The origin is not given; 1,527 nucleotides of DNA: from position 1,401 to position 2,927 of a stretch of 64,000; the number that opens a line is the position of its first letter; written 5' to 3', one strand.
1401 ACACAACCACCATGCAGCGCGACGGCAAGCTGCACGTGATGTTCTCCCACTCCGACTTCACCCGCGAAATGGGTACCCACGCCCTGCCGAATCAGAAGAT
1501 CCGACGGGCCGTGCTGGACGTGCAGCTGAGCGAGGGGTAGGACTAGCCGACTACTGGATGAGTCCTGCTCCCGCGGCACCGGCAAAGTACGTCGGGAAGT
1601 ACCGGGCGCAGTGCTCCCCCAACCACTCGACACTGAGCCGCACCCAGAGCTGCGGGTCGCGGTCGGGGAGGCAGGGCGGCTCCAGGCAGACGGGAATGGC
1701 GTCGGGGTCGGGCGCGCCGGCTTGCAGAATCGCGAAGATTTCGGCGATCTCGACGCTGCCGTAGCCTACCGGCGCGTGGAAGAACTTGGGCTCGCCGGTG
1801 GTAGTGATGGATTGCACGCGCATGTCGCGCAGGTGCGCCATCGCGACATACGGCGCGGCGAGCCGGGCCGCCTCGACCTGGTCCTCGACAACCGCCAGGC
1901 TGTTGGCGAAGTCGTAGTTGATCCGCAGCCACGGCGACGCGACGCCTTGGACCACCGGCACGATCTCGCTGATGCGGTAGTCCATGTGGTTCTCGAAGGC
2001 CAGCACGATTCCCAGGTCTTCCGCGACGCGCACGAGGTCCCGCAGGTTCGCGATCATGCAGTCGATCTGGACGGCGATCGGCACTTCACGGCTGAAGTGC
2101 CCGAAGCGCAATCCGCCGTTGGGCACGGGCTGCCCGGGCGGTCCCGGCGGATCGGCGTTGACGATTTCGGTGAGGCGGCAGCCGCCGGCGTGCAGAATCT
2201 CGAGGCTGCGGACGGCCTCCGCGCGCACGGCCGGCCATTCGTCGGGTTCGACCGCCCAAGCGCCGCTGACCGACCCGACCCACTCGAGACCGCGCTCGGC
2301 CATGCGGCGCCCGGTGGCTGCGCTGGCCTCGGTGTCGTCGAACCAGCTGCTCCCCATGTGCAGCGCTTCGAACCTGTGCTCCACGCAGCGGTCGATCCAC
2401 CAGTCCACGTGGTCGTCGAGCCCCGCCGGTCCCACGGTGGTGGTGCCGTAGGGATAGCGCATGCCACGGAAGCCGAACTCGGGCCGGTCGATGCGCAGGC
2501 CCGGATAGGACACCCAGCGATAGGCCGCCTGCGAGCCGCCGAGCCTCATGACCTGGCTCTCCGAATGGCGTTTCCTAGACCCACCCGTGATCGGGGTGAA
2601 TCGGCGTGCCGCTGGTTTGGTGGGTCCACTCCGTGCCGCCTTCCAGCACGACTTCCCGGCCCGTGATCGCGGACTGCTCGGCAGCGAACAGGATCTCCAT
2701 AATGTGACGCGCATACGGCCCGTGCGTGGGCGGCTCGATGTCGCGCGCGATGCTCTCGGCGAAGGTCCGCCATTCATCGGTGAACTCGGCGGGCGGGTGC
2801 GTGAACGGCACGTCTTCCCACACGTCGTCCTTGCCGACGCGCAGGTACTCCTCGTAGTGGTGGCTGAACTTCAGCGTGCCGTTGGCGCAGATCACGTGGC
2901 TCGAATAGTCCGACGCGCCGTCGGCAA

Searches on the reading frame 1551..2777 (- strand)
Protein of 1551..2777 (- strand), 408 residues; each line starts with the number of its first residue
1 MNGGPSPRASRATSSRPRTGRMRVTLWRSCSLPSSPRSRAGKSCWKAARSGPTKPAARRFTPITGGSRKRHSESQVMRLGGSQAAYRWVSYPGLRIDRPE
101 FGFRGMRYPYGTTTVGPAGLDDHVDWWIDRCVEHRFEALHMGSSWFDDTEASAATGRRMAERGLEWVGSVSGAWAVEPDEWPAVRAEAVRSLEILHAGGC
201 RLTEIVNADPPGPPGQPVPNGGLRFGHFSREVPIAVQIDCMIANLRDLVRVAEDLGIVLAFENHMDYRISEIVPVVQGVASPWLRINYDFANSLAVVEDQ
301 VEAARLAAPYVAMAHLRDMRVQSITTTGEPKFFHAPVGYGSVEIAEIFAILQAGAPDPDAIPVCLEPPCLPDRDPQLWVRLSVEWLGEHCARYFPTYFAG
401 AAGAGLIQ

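Call 10: search_protein_families(library=pfam, proteins=[window:1551-2777:-], max_evalue=0.001)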
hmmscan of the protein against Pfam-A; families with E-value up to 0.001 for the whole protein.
window:1551-2777:- (408 aa): 1 family
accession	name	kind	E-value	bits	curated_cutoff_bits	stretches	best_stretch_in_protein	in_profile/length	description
PF01261.30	AP_endonuc_2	-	1.8e-19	70.8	31.1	1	144-386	21-246/249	Xylose isomerase-like TIM barrel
